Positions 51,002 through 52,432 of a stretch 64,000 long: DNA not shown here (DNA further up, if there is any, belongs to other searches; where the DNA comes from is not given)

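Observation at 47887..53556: Four-gene ATGA-coupled operon: NPCBM-domain protein + one active HtrA-like protease + two paralogs with the entire catalytic triad replaced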

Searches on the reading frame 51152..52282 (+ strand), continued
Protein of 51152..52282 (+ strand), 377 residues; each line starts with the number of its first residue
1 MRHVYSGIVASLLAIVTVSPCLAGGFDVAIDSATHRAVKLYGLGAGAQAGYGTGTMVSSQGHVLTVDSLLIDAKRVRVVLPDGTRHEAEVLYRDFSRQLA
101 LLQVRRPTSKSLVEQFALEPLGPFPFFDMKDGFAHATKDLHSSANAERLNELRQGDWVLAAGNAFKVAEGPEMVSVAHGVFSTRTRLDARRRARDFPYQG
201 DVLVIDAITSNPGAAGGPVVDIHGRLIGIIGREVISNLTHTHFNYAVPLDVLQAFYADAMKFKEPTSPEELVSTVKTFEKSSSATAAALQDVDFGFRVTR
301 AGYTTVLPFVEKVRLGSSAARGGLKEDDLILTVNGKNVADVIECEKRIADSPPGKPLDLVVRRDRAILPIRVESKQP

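Call 59: search_protein_families(library=pfam, proteins=[L061:8849-10966:+, L064:1305-4046:+, L067:8183-10933:+], max_evalue=0.001)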
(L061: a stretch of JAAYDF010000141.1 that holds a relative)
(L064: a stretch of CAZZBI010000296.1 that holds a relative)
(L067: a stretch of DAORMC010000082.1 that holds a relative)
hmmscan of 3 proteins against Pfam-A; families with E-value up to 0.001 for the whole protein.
L061:8849-10966:+ (706 aa): 6 families
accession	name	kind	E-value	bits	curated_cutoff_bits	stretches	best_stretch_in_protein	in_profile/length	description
PF13365.12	Trypsin_2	-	3.9e-50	170.8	27.6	2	68-216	1-144/144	Trypsin-like peptidase domain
PF17820.7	PDZ_6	-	2.7e-19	69.1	27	2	636-689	1-53/54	PDZ domain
PF13180.12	PDZ_2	-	1.2e-15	58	27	2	635-700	14-79/80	PDZ domain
PF00595.29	PDZ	-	2.3e-11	44.3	23.2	1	615-670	5-62/81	PDZ domain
PF00089.32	Trypsin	-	1.1e-10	42.1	20.6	1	69-219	28-197/220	Trypsin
PF10459.15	Peptidase_S46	-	0.00032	19.9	22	0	196-217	629-650/698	Peptidase S46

L064:1305-4046:+ (914 aa): 6 families
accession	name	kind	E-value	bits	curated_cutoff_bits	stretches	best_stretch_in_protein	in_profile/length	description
PF13365.12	Trypsin_2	-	4.2e-49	167.4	27.6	2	67-211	1-144/144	Trypsin-like peptidase domain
PF00089.32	Trypsin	-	5.4e-17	62.8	20.6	1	66-221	26-204/220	Trypsin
PF13180.12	PDZ_2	-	1.1e-16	61.3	27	2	825-903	1-74/80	PDZ domain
PF17820.7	PDZ_6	-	2.3e-13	50.1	27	1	845-880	2-37/54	PDZ domain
PF00595.29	PDZ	-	4.2e-12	46.7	23.2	1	820-892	6-74/81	PDZ domain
PF10459.15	Peptidase_S46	-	3e-06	26.6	22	0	62-85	43-67/698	Peptidase S46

L067:8183-10933:+ (917 aa): 6 families
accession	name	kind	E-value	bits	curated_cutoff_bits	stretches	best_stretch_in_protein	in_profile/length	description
PF13365.12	Trypsin_2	-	4.7e-50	170.5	27.6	2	70-214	1-144/144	Trypsin-like peptidase domain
PF00089.32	Trypsin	-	5.8e-18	65.9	20.6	1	69-224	26-204/220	Trypsin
PF13180.12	PDZ_2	-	1.8e-16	60.6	27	2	828-906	1-74/80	PDZ domain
PF17820.7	PDZ_6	-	1e-10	41.6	27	1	848-901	2-54/54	PDZ domain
PF00595.29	PDZ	-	4.5e-10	40.2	23.2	1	827-893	9-72/81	PDZ domain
PF10459.15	Peptidase_S46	-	1.4e-05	24.5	22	0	66-88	44-67/698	Peptidase S46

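Call 62: predict_structure(alignment_id=A3)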
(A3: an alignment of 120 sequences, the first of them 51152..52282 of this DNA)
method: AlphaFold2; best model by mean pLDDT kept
length: 377 residues; sequences in the alignment: 120
mean_pLDDT: 84.8   pTM: 0.70
mean pLDDT of the five models: 84.8, 84.3, 84.2, 83.6, 83.3
residues with pLDDT >= 90: 222; 70-90: 82; 50-70: 56; < 50: 17
segments of 3 or more residues with pLDDT < 50: 45-48, 278-289
pLDDT, mean of each block of 10 residues (from residue 1): 86 78 83 96 63 95 84 84 94 91 89 60 94 84 58 96 81 94 92 81 93 93 96 85 94 96 65 52 42 89 78 97 97 94 92 93 97 85
secondary structure, 60 per line:
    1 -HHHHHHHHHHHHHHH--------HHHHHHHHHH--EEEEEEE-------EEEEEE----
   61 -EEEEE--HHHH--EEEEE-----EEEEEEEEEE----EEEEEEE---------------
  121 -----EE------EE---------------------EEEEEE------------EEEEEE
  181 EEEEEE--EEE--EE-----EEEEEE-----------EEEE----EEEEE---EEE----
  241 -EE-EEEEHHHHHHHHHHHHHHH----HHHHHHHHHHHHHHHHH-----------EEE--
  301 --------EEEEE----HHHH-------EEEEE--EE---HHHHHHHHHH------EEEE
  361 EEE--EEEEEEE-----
elements in order: H2-16 H25-34 E37-43 E51-56 E62-66 H69-72 E75-79 E85-94 E99-105 E157-162 E175-186 E189-191 E201-206 E218-221 E226-230 E234-236 E245-248 H249-263 H268-284 E296-298 E309-313 H318-321 E329-333 H341-350 E357-363 E366-372

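Call 66: fold_search(model_id=the predicted structure, library=pdb)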
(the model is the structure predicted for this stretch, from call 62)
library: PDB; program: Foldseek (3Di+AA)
matches with E <= 10: 1264; with E <= 0.001: 362
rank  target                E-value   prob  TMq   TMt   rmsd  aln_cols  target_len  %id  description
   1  8f0a_A                5.2e-19  1.00  0.44  0.54  11.2       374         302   20  Client-bound structure of a DegP trimer within a 12mer cage (released 2022-11-23)
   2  3stj_A                7.2e-19  1.00  0.39  0.49  12.1       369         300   21  Crystal structure of the protease + PDZ1 domain of DegQ from Escherichia coli (released 2011-07-27)
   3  3gdv_A                8.5e-19  1.00  0.45  0.56  10.5       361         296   21  Crystal structure of DegS H198P/D320A mutant modified by DFP and in complex with YQF peptide (released 2009-03-31)
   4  4rqy_A                1.1e-18  1.00  0.40  0.50  11.3       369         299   21  RE-REFINED STRUCTURE OF 1TE0 - STRUCTURAL ANALYSIS of DEGS, A STRESS SENSOR OF THE BACTERIAL PERIPLASM (released 2015-03-11)
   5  4a8d_A                1.1e-18  1.00  0.43  0.42  11.9       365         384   19  DegP dodecamer with bound OMP (released 2012-01-11)
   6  3gcn_A                1.3e-18  1.00  0.45  0.56   9.7       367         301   20  Crystal structure of DegS H198P/D320A mutant modified by DFP in complex with OMP peptide (YQF) (released 2009-03-31)
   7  4ynn_B                1.5e-18  1.00  0.41  0.39  13.1       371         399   21  Structure of Legionella pneumophila DegQ (S190A variant) (released 2015-06-24)
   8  3gco_A                1.8e-18  1.00  0.45  0.56  10.3       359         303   20  Crystal structure of DegS H198P/D320A mutant modified by DFP in complex with DNRDGNVYQF OMP peptide (released 2009-03-31)
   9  3otp_D                2.5e-18  1.00  0.40  0.39  12.2       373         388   20  Crystal structure of the DegP dodecamer with a model substrate (released 2011-01-19)
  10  3qo6_C                2.8e-18  1.00  0.43  0.49   9.7       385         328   21  Crystal structure analysis of the plant protease Deg1 (released 2011-05-04)
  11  4ynn_A                3.0e-18  1.00  0.44  0.42  13.4       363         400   21  Structure of Legionella pneumophila DegQ (S190A variant) (released 2015-06-24)
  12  3gdv_C                3.2e-18  1.00  0.40  0.51  10.7       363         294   21  Crystal structure of DegS H198P/D320A mutant modified by DFP and in complex with YQF peptide (released 2009-03-31)
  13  1te0_A                3.7e-18  1.00  0.42  0.49  13.3       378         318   20  Structural analysis of DegS, a stress sensor of the bacterial periplasm (released 2004-11-30)
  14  6ew9_A                4.2e-18  1.00  0.41  0.50  11.3       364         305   21  CRYSTAL STRUCTURE OF DEGS STRESS SENSOR PROTEASE IN COMPLEX WITH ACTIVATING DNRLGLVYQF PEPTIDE (released 2018-04-25)
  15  3otp_F                5.8e-18  1.00  0.39  0.39  11.9       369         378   19  Crystal structure of the DegP dodecamer with a model substrate (released 2011-01-19)
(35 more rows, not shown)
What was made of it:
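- On HtrA/DegP family (S1C serine proteases): The Pr2 AF2 model matches DegP/DegQ/DegS at E~5e-19 (calls 62, 66).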
